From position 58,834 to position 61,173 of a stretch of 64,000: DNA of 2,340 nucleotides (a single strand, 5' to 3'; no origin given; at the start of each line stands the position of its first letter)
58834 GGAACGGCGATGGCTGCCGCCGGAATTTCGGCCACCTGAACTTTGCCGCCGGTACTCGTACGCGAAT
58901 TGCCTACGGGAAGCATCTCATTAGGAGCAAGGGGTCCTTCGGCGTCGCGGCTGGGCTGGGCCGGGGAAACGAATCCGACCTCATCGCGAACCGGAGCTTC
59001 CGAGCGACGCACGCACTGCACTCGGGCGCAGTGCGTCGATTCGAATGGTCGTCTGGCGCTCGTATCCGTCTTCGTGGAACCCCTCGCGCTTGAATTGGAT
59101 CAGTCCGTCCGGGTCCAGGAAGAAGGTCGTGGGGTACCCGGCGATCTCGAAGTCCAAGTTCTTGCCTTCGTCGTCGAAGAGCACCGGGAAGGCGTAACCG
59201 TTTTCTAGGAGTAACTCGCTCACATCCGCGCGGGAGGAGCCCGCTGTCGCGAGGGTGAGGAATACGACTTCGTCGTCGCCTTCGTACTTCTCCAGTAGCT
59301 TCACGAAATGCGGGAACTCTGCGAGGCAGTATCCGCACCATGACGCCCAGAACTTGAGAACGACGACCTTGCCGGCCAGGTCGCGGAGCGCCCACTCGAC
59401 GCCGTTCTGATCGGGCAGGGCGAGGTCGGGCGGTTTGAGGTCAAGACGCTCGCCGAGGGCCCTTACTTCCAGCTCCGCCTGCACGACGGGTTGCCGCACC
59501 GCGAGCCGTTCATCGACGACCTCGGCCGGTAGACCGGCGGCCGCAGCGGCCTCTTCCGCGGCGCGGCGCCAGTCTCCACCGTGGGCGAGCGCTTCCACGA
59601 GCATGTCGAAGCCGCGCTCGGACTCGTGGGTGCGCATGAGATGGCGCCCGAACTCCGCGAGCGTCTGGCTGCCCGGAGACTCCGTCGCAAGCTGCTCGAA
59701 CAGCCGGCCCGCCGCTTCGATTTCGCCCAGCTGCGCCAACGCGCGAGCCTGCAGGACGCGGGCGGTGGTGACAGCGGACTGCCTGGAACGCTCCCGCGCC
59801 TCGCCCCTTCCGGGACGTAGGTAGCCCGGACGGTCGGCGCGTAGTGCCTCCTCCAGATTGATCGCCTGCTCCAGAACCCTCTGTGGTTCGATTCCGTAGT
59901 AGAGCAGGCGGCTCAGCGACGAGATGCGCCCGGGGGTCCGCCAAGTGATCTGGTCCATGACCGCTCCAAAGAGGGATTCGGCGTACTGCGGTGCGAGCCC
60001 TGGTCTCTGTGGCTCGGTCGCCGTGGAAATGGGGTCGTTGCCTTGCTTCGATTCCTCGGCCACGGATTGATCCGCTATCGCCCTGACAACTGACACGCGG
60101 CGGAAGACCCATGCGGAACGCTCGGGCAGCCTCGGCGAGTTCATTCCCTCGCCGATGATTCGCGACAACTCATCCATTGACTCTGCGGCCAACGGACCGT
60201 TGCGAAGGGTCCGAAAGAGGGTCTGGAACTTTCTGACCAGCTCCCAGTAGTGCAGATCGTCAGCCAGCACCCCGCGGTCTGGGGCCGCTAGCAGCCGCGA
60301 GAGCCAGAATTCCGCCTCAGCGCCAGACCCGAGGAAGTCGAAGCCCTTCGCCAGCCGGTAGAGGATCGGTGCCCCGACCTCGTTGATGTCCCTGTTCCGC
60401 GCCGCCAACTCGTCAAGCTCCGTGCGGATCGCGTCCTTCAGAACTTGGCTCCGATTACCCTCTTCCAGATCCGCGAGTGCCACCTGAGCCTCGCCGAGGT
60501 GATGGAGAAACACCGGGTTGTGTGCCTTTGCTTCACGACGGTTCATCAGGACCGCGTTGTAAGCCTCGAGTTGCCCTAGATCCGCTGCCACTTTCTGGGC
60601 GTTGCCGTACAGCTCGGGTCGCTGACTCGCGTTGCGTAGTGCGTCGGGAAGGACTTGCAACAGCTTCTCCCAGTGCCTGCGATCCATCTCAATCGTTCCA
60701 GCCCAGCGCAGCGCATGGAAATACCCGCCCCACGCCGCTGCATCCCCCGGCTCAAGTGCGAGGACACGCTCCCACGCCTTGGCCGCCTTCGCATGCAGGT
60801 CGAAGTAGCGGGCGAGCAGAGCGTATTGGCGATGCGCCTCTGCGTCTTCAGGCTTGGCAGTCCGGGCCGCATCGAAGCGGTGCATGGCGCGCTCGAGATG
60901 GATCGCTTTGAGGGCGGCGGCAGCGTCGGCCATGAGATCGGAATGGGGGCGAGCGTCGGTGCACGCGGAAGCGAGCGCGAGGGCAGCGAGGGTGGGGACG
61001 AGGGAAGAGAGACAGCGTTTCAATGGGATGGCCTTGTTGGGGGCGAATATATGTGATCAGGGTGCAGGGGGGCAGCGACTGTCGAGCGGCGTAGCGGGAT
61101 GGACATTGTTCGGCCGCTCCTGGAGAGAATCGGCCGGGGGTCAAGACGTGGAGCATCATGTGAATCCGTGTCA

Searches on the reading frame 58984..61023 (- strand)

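Call 72: search_protein_families(library=pfam, proteins=[window:58984-61023:-], max_evalue=0.001)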
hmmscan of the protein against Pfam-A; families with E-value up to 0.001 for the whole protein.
window:58984-61023:- (680 aa): 4 families
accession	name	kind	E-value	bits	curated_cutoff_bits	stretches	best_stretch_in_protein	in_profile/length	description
PF00578.27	AhpC-TSA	-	2.5e-16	60.2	26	1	532-644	6-123/124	AhpC/TSA family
PF08534.16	Redoxin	-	3.7e-13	49.9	26.6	1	532-647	7-133/148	Redoxin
PF00085.26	Thioredoxin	-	2.7e-06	27.8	23.5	1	551-591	18-56/103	Thioredoxin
PF13905.12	Thioredoxin_8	-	9.2e-05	23.2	27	1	551-640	1-92/94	Thioredoxin-like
